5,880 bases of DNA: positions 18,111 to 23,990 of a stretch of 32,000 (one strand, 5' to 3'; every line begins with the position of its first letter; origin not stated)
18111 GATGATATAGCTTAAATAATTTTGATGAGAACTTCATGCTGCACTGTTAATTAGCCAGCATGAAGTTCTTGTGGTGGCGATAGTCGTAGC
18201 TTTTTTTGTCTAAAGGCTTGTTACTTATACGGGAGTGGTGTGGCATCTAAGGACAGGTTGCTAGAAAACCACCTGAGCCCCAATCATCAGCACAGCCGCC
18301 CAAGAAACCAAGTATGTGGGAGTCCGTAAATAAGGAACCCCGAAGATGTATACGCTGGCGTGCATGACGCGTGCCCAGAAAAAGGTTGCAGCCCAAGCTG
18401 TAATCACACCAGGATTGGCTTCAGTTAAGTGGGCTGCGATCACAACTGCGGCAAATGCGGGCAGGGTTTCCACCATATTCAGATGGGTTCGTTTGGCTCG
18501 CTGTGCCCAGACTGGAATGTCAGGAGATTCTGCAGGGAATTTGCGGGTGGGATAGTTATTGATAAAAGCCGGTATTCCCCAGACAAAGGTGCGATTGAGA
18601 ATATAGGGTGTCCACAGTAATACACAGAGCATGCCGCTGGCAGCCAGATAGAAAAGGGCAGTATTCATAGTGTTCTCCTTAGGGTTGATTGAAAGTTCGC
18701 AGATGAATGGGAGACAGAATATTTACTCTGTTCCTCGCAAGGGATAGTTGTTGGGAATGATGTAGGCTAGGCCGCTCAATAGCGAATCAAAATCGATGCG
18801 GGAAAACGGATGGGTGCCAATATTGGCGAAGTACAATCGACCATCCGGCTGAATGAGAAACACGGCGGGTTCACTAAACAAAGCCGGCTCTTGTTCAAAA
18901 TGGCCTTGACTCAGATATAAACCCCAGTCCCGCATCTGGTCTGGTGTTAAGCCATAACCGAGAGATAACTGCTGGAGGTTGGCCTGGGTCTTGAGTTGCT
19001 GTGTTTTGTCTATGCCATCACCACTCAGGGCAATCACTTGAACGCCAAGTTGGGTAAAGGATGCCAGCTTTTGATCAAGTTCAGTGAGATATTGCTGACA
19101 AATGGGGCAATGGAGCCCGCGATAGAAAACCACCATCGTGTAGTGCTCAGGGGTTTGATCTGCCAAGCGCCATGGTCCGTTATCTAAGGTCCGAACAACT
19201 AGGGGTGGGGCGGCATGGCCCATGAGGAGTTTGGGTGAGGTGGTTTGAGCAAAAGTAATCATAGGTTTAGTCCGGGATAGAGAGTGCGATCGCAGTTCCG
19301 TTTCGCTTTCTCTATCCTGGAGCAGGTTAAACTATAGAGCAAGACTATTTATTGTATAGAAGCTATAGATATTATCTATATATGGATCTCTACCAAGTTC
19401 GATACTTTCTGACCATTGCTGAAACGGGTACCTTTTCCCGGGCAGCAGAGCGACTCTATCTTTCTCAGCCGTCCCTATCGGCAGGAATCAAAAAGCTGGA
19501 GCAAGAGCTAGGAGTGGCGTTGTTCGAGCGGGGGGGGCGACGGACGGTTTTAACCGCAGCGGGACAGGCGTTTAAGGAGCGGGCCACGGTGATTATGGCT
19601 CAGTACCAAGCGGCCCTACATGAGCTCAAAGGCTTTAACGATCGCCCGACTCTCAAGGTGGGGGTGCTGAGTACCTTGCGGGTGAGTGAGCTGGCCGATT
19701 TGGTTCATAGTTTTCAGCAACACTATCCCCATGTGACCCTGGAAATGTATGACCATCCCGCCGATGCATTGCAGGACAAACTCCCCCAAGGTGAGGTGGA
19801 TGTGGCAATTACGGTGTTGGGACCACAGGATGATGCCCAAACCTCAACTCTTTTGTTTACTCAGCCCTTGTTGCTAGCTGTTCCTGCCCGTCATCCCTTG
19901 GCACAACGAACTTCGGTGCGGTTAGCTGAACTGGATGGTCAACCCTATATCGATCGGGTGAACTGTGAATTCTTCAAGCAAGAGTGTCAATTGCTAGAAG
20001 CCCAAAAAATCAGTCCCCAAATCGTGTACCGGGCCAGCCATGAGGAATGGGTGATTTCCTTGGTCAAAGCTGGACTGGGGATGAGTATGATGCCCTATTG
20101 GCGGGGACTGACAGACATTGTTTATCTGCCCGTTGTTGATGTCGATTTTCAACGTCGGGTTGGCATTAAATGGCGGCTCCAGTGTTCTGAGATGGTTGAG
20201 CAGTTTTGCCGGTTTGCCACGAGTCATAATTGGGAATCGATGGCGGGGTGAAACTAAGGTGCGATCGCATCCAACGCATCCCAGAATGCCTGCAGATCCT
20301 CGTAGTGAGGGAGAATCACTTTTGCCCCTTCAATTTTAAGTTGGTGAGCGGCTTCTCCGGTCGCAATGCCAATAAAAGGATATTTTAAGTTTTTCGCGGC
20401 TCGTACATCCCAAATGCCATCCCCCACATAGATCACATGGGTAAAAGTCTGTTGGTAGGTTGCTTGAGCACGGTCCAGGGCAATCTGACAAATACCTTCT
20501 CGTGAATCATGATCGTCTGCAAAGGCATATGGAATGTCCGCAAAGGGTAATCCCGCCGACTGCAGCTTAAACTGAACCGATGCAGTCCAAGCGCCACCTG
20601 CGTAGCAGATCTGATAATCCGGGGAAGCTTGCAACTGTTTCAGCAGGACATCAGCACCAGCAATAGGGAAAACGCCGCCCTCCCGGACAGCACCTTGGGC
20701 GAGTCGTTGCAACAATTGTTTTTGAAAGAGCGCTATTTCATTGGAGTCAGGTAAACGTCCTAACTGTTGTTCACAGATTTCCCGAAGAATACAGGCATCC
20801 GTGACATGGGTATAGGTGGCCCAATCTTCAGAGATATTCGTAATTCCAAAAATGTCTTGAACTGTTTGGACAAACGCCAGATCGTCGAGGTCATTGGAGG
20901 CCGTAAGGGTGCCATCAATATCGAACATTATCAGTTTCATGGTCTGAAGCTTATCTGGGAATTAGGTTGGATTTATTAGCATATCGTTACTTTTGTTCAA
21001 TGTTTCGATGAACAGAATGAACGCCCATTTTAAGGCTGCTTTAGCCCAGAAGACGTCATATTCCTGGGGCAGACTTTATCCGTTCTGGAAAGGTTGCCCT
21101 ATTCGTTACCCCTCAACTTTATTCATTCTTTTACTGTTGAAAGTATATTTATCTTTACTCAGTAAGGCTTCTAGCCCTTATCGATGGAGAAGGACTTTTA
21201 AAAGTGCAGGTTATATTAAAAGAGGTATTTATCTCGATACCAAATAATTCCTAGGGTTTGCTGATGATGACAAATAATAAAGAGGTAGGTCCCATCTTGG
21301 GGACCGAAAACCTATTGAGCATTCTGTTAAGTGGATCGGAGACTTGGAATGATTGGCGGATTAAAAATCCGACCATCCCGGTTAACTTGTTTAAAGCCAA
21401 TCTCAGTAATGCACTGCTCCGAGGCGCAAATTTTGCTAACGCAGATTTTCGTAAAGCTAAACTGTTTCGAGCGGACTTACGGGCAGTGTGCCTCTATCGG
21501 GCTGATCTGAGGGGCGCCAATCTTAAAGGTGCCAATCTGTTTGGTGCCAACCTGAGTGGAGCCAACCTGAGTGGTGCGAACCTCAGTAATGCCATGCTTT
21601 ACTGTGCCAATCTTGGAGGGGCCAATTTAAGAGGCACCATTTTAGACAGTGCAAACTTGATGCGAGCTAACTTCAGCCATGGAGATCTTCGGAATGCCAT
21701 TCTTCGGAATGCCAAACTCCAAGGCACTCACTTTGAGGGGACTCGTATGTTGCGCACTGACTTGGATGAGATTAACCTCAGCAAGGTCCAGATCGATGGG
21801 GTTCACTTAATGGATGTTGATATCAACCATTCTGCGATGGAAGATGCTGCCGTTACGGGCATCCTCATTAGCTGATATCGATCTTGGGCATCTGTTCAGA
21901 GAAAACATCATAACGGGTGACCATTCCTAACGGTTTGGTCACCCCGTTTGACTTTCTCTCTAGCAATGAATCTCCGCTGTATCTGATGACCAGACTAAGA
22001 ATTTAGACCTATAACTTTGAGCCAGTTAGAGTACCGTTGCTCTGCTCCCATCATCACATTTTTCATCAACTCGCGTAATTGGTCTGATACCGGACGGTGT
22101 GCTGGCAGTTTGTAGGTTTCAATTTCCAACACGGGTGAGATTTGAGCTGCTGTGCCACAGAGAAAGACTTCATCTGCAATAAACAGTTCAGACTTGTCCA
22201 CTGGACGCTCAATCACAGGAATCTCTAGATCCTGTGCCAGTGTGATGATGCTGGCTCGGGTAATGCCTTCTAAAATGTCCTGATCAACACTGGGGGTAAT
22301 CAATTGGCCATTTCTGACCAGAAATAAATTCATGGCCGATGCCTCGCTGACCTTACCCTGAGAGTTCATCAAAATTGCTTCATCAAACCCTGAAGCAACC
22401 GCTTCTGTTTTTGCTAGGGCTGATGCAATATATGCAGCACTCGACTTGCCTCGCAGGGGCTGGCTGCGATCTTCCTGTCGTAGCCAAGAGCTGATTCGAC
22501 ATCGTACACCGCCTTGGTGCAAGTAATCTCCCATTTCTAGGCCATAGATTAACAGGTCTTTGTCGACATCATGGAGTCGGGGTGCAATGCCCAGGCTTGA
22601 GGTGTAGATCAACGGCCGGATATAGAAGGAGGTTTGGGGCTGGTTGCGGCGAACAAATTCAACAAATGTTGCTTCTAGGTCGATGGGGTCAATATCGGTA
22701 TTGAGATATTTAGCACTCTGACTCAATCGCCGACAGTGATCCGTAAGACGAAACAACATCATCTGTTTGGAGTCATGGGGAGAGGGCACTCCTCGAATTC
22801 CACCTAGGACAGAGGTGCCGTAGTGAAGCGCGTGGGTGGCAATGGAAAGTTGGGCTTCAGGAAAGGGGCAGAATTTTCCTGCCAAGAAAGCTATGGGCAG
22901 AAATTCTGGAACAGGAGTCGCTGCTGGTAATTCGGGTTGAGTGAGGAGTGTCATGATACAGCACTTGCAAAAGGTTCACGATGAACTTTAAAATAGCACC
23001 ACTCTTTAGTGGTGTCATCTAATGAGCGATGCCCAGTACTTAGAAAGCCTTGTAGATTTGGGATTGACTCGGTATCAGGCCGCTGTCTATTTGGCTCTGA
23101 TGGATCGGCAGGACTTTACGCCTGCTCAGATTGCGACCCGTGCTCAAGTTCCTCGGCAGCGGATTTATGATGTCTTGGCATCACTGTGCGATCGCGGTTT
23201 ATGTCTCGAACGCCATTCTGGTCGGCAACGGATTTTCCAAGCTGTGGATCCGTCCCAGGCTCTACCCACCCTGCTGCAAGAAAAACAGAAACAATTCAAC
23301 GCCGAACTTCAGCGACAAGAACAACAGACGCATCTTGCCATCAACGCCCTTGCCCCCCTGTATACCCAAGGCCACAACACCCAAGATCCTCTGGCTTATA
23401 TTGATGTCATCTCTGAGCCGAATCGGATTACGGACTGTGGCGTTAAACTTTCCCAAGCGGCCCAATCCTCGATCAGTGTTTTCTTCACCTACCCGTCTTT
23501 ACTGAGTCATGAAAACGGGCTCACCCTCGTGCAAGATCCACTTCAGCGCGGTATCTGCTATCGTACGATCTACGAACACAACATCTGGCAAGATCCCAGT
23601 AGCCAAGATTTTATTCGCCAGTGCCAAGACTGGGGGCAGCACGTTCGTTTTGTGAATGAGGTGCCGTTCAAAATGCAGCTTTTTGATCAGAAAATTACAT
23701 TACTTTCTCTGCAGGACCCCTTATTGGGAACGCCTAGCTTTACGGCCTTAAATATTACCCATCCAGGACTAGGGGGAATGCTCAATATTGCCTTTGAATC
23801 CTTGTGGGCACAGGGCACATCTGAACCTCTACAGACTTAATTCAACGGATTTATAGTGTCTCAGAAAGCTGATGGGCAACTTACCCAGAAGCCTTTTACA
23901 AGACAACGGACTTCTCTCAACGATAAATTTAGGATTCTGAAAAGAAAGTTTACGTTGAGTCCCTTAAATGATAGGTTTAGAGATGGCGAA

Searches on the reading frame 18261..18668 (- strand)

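Call 68: search_protein_families(library=pfam, proteins=[window:18261-18668:-], max_evalue=0.00001)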
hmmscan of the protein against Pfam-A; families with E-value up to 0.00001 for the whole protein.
window:18261-18668:- (135 aa): 1 family
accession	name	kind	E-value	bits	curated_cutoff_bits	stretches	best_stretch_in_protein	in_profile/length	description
PF01124.23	MAPEG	-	2.7e-20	73.2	23.4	1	14-134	6-128/129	MAPEG family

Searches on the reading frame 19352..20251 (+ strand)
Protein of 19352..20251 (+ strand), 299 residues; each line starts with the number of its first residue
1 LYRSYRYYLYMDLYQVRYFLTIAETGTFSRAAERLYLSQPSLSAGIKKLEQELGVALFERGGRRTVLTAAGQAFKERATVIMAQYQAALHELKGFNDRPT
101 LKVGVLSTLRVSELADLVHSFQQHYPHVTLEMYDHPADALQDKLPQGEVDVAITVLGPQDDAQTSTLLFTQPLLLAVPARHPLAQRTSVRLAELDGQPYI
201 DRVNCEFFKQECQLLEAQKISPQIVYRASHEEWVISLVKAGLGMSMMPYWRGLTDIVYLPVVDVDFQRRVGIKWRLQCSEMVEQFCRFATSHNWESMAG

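Call 68: search_protein_families(library=pfam, proteins=[window:19352-20251:+], max_evalue=0.00001)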
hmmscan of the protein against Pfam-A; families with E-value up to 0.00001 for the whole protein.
window:19352-20251:+ (299 aa): 2 families
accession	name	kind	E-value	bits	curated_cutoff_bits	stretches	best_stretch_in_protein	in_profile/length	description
PF03466.25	LysR_substrate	-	1.3e-33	116.6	28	1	98-291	5-206/209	LysR substrate binding domain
PF00126.33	HTH_1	-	6.2e-24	84.2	26.6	1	14-72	2-60/60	Bacterial regulatory helix-turn-helix protein, lysR family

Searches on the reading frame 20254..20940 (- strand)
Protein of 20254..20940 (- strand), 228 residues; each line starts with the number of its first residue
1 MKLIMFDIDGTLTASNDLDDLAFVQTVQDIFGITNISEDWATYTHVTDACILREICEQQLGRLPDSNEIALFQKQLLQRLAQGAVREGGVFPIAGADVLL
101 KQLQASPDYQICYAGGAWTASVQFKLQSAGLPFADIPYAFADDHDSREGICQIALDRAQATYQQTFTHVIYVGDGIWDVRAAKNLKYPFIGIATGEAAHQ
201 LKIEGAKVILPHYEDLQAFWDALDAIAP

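Call 68: search_protein_families(library=pfam, proteins=[window:20254-20940:-], max_evalue=0.00001)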
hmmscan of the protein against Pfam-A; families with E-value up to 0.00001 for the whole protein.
window:20254-20940:- (228 aa): 2 families
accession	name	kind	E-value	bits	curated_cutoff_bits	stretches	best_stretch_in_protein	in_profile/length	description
PF00702.32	Hydrolase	-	1.7e-09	38.8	26.4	1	1-184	1-189/191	haloacid dehalogenase-like hydrolase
PF13419.12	HAD_2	-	2.2e-06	28.4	23.8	1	4-191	1-177/178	Haloacid dehalogenase-like hydrolase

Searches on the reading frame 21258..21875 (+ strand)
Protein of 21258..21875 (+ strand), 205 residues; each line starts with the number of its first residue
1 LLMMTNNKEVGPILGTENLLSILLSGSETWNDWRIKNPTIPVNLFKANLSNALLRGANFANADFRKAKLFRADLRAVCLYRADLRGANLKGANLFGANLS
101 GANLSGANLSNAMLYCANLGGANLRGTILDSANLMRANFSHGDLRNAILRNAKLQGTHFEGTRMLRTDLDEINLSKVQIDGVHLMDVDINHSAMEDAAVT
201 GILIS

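Call 68: search_protein_families(library=pfam, proteins=[window:21258-21875:+], max_evalue=0.00001)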
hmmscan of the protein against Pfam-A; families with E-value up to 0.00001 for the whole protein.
window:21258-21875:+ (205 aa): 3 families
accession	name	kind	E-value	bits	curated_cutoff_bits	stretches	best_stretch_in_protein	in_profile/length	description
PF00805.28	Pentapeptide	-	1.2e-46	156.2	20.2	5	92-129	1-38/40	Pentapeptide repeats (8 copies)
PF13599.13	Pentapeptide_4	-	2.3e-16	60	38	1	97-164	6-73/78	Pentapeptide repeat region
PF13576.12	Pentapeptide_3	-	4.1e-13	49.8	27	0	145-182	2-42/48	Pentapeptide repeats (9 copies)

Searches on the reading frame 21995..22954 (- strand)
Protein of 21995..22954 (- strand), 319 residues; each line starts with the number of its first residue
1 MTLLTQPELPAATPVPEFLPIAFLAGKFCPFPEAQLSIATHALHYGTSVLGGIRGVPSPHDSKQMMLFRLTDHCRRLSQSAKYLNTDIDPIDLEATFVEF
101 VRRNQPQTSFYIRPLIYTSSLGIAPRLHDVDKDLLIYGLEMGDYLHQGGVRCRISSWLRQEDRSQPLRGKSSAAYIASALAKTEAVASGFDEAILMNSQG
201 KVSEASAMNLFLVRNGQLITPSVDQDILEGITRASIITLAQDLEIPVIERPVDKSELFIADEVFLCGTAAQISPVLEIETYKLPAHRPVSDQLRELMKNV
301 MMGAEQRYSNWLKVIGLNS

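Call 68: search_protein_families(library=pfam, proteins=[window:21995-22954:-], max_evalue=0.00001)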
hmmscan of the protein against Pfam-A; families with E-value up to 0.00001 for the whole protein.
window:21995-22954:- (319 aa): 1 family
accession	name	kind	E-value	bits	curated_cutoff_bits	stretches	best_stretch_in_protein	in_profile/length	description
PF01063.24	Aminotran_4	-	1.2e-45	156.5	28.5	1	66-278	12-223/223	Amino-transferase class IV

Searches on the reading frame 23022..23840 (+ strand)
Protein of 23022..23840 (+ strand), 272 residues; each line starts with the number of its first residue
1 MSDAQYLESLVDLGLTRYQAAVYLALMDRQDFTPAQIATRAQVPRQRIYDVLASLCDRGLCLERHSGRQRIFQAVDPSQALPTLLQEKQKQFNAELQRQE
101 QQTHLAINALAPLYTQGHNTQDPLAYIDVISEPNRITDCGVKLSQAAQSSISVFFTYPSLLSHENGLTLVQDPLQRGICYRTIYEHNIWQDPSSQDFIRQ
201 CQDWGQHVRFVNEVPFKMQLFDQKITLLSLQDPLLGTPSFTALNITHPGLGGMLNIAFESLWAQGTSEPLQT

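Call 69: search_protein_families(library=pfam, proteins=[window:23022-23840:+], max_evalue=0.00001)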
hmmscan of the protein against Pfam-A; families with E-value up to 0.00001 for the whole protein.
window:23022-23840:+ (272 aa): 1 family
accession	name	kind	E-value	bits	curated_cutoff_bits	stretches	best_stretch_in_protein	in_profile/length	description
PF01978.25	TrmB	-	2e-15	56.8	25.6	1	12-77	3-67/68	Sugar-specific transcriptional regulator TrmB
